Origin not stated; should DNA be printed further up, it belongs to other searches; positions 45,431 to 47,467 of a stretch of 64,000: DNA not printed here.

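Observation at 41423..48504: V-type ATPase operon in Chlamydia-like order (E, hypothetical, A, B, D, I, K) in a high-GC genome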

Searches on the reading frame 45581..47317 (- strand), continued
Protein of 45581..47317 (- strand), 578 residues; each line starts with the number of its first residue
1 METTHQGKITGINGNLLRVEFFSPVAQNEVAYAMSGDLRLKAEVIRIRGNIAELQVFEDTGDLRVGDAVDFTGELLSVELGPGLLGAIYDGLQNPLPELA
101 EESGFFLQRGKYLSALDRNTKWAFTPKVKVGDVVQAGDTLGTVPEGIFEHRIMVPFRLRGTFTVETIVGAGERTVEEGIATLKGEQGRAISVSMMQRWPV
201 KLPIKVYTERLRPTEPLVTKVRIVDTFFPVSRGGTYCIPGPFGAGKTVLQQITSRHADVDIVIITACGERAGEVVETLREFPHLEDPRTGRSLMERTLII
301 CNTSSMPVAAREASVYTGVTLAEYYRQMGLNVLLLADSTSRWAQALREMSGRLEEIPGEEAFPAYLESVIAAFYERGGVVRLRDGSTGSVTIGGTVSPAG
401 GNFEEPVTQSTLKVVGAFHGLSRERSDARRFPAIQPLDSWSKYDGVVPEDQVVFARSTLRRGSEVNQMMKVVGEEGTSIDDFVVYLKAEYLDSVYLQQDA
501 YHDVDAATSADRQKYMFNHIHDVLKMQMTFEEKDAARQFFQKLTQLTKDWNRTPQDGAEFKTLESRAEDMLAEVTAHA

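Call 35: search_solved_structures(query=A3, max_evalue=1, show_alignments=4)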
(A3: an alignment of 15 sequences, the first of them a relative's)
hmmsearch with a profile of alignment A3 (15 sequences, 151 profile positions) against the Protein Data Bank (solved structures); distinct sequences matched with E-value up to 1: 32.
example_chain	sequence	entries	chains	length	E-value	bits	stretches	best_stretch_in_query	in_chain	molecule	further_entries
36qu_g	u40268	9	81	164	0.0008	22.5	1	8-149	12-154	V-type proton ATPase subunit c1 | V-type proton ATPase subunit c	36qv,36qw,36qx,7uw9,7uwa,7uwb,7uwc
2bl2_A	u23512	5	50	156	0.0014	21.8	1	11-149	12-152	V-TYPE SODIUM ATP SYNTHASE SUBUNIT K | V-Type Sodium ATPase Subunit K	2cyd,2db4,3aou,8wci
6qum_O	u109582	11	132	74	0.0014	21.7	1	88-148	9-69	V-type ATP synthase, subunit K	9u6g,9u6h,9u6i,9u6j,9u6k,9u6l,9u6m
8yy1_O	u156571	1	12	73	0.0014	21.7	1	88-148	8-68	V-type ATP synthase, subunit K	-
5gar_O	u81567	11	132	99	0.003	20.7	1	74-148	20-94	Vacuolar type ATP synthase subunit | V-type ATP synthase, subunit K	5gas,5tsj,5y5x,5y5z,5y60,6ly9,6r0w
8ywt_O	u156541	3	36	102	0.0032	20.5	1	74-148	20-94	V-type ATP synthase, subunit K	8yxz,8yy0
22vl_M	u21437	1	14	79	0.0045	20.1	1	9-75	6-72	ATP synthase subunit c, chloroplastic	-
2wie_A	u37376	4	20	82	0.015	18.4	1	1-74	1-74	ATP SYNTHASE C CHAIN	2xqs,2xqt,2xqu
3v3c_A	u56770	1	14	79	0.059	16.5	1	8-74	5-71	ATP synthase subunit c, chloroplastic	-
4mjn_A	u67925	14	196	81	0.069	16.2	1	6-74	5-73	ATP synthase subunit c, chloroplastic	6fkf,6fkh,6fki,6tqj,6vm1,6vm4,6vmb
5tj5_D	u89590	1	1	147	0.079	16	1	10-148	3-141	V-type proton ATPase subunit c'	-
1a91_A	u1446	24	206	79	0.089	15.9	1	4-33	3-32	F1FO ATPASE SUBUNIT C | PROTEIN (F1FO ATPASE SUBUNIT C) | ATP SYNTHASE SUBUNIT C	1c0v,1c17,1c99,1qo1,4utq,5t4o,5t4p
1aty_A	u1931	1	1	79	0.089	15.9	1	4-33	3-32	F1F0 ATP SYNTHASE (SUBUNIT C)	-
1l6t_A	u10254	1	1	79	0.09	15.9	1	4-33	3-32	ATP SYNTHASE C CHAIN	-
2w5j_A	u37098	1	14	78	0.094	15.8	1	7-73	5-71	ATP SYNTHASE C CHAIN, CHLOROPLASTIC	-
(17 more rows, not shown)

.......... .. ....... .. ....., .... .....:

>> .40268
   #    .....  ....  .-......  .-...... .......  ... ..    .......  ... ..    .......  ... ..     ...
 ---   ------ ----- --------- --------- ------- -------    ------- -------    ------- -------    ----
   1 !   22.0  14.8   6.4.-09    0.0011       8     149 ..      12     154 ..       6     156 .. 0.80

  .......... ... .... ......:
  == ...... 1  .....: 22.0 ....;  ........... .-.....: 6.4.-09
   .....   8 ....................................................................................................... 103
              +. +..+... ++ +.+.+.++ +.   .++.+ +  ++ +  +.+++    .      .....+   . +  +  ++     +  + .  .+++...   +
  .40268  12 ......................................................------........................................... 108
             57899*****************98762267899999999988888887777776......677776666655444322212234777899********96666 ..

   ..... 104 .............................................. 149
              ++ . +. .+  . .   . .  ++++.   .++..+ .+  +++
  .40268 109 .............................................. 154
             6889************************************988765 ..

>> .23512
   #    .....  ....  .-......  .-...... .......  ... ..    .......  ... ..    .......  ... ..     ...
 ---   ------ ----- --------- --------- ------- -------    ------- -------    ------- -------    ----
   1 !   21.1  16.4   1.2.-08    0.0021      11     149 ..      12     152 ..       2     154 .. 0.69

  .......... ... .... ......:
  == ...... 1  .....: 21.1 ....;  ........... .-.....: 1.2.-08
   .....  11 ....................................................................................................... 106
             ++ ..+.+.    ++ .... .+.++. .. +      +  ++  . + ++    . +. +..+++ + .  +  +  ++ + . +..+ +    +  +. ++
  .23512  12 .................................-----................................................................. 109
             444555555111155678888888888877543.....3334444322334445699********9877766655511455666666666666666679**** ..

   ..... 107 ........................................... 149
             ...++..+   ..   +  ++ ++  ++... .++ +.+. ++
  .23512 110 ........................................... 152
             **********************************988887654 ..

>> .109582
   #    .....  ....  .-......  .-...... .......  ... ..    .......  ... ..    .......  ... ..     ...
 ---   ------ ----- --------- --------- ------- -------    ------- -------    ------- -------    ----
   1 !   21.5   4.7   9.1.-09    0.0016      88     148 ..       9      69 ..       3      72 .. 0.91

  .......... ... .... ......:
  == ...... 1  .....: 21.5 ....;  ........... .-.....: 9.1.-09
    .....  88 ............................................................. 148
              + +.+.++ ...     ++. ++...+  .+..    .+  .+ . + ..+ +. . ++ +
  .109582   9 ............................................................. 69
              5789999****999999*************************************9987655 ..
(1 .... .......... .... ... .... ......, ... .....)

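Call 36: predict_structure(alignment_id=A2)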
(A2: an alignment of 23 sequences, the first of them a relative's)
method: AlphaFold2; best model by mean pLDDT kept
length: 182 residues; sequences in the alignment: 23
mean_pLDDT: 89.7   pTM: 0.81
mean pLDDT of the five models: 89.7, 88.5, 88.1, 87.9, 87.8
residues with pLDDT >= 90: 124; 70-90: 48; 50-70: 10; < 50: 0
segments of 3 or more residues with pLDDT < 50: none
pLDDT, mean of each block of 10 residues (from residue 1): 88 93 96 93 94 95 95 91 79 92 94 93 96 92 97 79 77 77 56
secondary structure, 60 per line:
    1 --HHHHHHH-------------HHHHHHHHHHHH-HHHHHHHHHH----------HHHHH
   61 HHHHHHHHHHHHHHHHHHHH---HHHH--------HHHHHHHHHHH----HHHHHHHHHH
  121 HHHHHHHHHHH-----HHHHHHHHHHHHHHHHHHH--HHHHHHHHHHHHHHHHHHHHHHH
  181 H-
elements in order: H3-9 H23-34 H36-45 H56-80 H84-87 H96-106 H111-131 H137-155 H158-181

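Call 38: fold_search(model_id=the predicted structure, library=pdb)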
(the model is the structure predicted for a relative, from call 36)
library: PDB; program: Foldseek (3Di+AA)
matches with E <= 10: 142; with E <= 0.001: 0
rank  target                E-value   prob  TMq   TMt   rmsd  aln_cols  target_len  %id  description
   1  5odw_C                9.7e-01  0.06  0.14  0.14  18.6       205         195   11  Structure of the FpvAI-pyocin S2 complex (released 2017-11-08)
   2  2gpv_A                1.8e+00  0.06  0.19  0.17  20.3       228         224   11  Estrogen Related Receptor-gamma ligand binding domain complexed with 4-hydroxy-tamoxifen and a SMRT peptide (released 2006-09-26)
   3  8daf_B                2.0e+00  0.06  0.18  0.16  20.7       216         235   11  Human SF-1 LBD bound to synthetic agonist 6N-10CA and bacterial phospholipid (released 2023-06-28)
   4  2yfb_A                2.2e+00  0.08  0.22  0.19  20.0       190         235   15  X-ray structure of McpS ligand binding domain in complex with succinate (released 2012-04-18)
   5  4po6_A                2.2e+00  0.06  0.15  0.07  16.6       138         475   16  Crystal structure of the human TYK2 FERM and SH2 domains with an IFNAR1 intracellular peptide (released 2014-04-02)
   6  1n4k                  2.3e+00  0.06  0.16  0.11  15.7       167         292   16  Crystal structure of the inositol 1,4,5-trisphosphate receptor binding core in complex with IP3 (released 2002-12-25)
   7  6h2x                  2.3e+00  0.05  0.17  0.10  39.7       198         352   18  MukB coiled-coil elbow from E. coli (released 2019-03-06)
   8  6lcd_A                2.4e+00  0.07  0.21  0.13  14.2       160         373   18  Crystal structure of AaTPS with PPi (released 2020-07-01)
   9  5mil_B                2.6e+00  0.04  0.14  0.16  17.9       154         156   11  Pirating conserved phage mechanisms promotes promiscuous staphylococcal pathogenicity islands transfer. (released 2017-09-06)
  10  3rtv_A                2.7e+00  0.03  0.12  0.06  15.6       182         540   16  Crystal structure of the large fragment of DNA polymerase I from Thermus Aquaticus in a closed ternary complex with na (released 2012-05-30)
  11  6n4n_C                3.1e+00  0.05  0.17  0.17  17.8       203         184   14  Crystal structure of the designed protein DNCR2/danoprevir/NS3a complex (released 2019-09-11)
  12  4u9l_A                3.3e+00  0.06  0.20  0.20  14.4       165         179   14  Structure of a membrane protein (released 2014-12-03)
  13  3m1t                  3.3e+00  0.06  0.20  0.15  16.9       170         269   12  Crystal structure of Putative phosphohydrolase (YP_929327.1) from Shewanella amazonensis SB2B at 1.62 A resolution (released 2010-03-31)
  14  5sv0_C                3.3e+00  0.03  0.17  0.14  24.3       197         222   11  Structure of the ExbB/ExbD complex from E. coli at pH 7.0 (released 2016-09-28)
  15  3py8_A                3.3e+00  0.03  0.14  0.06  16.5       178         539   17  Crystal structure of a mutant of the large fragment of DNA polymerase I from thermus aquaticus in a closed ternary com (released 2011-06-15)
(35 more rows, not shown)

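Call 39: search_protein_families(library=pfam, proteins=[L044:9438-9983:+, L053:9274-9831:+, L054:9408-9998:+, L060:9458-9994:+, L061:4607-5197:+, L064:9447-9989:+, L065:3503-4093:+, L073:9416-9952:+, L080:2666-3208:+, L023:9435-9968:+], max_evalue=1)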
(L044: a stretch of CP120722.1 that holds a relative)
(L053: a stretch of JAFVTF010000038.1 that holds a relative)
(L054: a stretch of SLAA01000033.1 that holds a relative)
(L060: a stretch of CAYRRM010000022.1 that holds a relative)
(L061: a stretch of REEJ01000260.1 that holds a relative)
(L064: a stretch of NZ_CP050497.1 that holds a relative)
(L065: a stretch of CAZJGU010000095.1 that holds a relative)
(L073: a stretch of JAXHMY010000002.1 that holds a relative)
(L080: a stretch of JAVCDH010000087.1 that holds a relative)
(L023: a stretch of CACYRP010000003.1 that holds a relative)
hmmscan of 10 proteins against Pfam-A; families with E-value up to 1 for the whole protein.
L044:9438-9983:+ (182 aa): 2 families
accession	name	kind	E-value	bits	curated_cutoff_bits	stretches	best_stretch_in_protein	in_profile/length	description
PF10962.13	DUF2764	-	4.6e-06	26.9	24.1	1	105-162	205-262/271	Protein of unknown function (DUF2764)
PF13259.11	clamp_Gag1-like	-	0.014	16.1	22.8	1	57-129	43-120/141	Gag1-like, clamp domain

L053:9274-9831:+ (186 aa): 2 families
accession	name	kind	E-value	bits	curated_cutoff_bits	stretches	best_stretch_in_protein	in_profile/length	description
PF10962.13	DUF2764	-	1.1e-05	25.7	24.1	1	109-158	202-251/271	Protein of unknown function (DUF2764)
PF19559.6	DUF6081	-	0.056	13.1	25.9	1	52-139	6-83/272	Family of unknown function (DUF6081)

L054:9408-9998:+ (197 aa): 1 family
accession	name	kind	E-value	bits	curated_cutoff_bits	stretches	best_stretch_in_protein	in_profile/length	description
PF10962.13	DUF2764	-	7.2e-09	36.1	24.1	1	116-177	202-264/271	Protein of unknown function (DUF2764)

L060:9458-9994:+ (179 aa): 1 family
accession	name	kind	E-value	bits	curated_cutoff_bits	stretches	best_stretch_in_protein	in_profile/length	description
PF10962.13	DUF2764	-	7.2e-16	59.1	24.1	2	110-174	203-268/271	Protein of unknown function (DUF2764)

L061:4607-5197:+ (197 aa): 1 family
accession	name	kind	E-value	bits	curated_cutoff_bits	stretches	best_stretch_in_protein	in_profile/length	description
PF10962.13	DUF2764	-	0.3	11.2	24.1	1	120-181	195-256/271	Protein of unknown function (DUF2764)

L064:9447-9989:+ (181 aa): 1 family
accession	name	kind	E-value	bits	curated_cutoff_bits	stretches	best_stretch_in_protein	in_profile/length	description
PF10962.13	DUF2764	-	4.4e-09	36.8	24.1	2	1-43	1-44/271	Protein of unknown function (DUF2764)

L065:3503-4093:+ (197 aa): 1 family
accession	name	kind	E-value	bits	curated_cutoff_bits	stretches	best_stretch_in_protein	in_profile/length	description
PF10962.13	DUF2764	-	0.0006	20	24.1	1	118-174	202-258/271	Protein of unknown function (DUF2764)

L073:9416-9952:+ (179 aa): 1 family
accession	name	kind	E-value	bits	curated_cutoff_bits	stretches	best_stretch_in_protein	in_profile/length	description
PF10962.13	DUF2764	-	3.5e-13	50.3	24.1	2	109-175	203-270/271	Protein of unknown function (DUF2764)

L080:2666-3208:+ (181 aa): 1 family
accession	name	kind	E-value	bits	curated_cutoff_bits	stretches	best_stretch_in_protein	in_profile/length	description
PF10962.13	DUF2764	-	7.3e-16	59.1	24.1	2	101-172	193-267/271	Protein of unknown function (DUF2764)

L023:9435-9968:+ (178 aa): 1 family
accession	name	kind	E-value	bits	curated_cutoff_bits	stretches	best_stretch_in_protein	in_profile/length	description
PF10962.13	DUF2764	-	1.2e-06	28.8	24.1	1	101-169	197-265/271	Protein of unknown function (DUF2764)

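Call 40: search_protein_families(library=pfam, proteins=[L001:9428-9985:+, L003:3720-4271:+, L007:9289-9858:+, L014:9435-9980:+, L016:9465-9998:+, L021:9459-9998:+, L038:9462-10001:+, L047:4908-5441:+, L058:9432-9974:+], max_evalue=1)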
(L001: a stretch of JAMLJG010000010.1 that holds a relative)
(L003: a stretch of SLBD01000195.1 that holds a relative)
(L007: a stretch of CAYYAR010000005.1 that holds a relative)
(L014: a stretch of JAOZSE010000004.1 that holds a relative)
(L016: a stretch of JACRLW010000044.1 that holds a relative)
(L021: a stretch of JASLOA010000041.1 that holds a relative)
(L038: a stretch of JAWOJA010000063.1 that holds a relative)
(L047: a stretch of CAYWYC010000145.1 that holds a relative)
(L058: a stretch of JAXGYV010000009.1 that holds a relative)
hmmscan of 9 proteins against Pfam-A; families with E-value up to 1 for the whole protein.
L001:9428-9985:+ (186 aa): 1 family
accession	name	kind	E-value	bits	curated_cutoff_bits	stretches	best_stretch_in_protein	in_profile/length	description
PF10962.13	DUF2764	-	1.1e-08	35.5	24.1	1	106-173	199-266/271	Protein of unknown function (DUF2764)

L003:3720-4271:+ (184 aa): 2 families
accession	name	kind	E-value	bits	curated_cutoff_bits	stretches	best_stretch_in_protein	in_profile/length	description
PF10962.13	DUF2764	-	8e-12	45.8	24.1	2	105-168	201-264/271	Protein of unknown function (DUF2764)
PF01992.21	vATP-synt_AC39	-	0.066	13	29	1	86-145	256-312/339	ATP synthase (C/AC39) subunit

L007:9289-9858:+ (190 aa): 1 family
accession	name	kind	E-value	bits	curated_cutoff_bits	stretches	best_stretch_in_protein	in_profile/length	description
PF10962.13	DUF2764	-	1.8e-08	34.8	24.1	1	107-172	200-265/271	Protein of unknown function (DUF2764)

L014:9435-9980:+ (182 aa): 1 family
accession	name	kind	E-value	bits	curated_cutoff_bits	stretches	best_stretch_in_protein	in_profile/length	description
PF10962.13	DUF2764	-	4.9e-08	33.4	24.1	1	106-168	202-264/271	Protein of unknown function (DUF2764)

L016:9465-9998:+ (178 aa): 2 families
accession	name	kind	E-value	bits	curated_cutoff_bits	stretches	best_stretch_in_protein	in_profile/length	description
PF10962.13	DUF2764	-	2.5e-10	40.9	24.1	2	98-160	195-257/271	Protein of unknown function (DUF2764)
PF01992.21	vATP-synt_AC39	-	0.041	13.7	29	1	107-143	274-311/339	ATP synthase (C/AC39) subunit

L021:9459-9998:+ (180 aa): 2 families
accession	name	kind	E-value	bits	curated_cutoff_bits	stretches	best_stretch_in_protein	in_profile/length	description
PF10962.13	DUF2764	-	3.6e-19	69.9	24.1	2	101-171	196-266/271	Protein of unknown function (DUF2764)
PF24567.1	ANKLE2_3rd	-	0.044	15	27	1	20-80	25-86/101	ANKLE2 third alpha/beta domain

L038:9462-10001:+ (180 aa): 2 families
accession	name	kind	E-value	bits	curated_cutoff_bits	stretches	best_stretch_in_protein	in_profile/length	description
PF10962.13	DUF2764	-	1.2e-11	45.2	24.1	1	108-163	203-258/271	Protein of unknown function (DUF2764)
PF01992.21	vATP-synt_AC39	-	7.5e-05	22.7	29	1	110-145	275-311/339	ATP synthase (C/AC39) subunit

L047:4908-5441:+ (178 aa): 1 family
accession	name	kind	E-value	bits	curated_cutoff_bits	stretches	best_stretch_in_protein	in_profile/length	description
PF10962.13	DUF2764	-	4.3e-16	59.8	24.1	2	111-169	205-264/271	Protein of unknown function (DUF2764)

L058:9432-9974:+ (181 aa): 2 families
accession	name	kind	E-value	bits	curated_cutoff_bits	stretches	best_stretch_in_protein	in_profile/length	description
PF10962.13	DUF2764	-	0.00039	20.6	24.1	1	112-173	204-265/271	Protein of unknown function (DUF2764)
PF16360.10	GTP-bdg_M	-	0.17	12.9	29.5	0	99-141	2-42/79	GTP-binding GTPase Middle Region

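Call 49: search_protein_families(library=ncbifam, proteins=[L081:1523-2398:-, L081:17695-18081:+, L081:18091-19071:-, L081:19278-20498:+, L081:2526-3683:+, L081:17231-17650:+], max_evalue=0.00001)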
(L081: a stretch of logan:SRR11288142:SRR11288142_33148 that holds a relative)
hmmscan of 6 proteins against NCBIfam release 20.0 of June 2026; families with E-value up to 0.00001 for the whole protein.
L081:1523-2398:- (291 aa): 0 families

L081:17695-18081:+ (128 aa): 0 families

L081:18091-19071:- (326 aa): 1 family
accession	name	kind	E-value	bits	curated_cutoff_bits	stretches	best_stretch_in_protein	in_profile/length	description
NF052227.1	TTE1925Mutarot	equivalog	1.5e-08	34.1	550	1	65-297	59-278/298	TTE1925 family mutarotase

L081:19278-20498:+ (406 aa): 0 families

L081:2526-3683:+ (385 aa): 1 family
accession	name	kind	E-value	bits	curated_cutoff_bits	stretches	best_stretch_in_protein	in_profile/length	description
NF041776.1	xylosidase_Xyl3A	equivalog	5.1e-07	28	1250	1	139-255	439-557/846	xylan 1,4-beta-xylosidase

L081:17231-17650:+ (139 aa): 4 families
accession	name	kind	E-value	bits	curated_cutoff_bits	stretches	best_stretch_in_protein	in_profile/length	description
NF006352.0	PRK08577.1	equivalog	2.1e-08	34.3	140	0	13-69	58-116/136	hypothetical protein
NF008759.0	PRK11790.1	equivalog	1.3e-07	30.7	404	0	13-75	341-405/410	phosphoglycerate dehydrogenase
TIGR00119.1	acolac_sm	equivalog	1.1e-06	28.7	56.9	0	14-80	5-74/158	acetolactate synthase small subunit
NF008864.0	PRK11895.1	equivalog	3.5e-06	26.8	119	0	13-83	5-78/164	acetolactate synthase small subunit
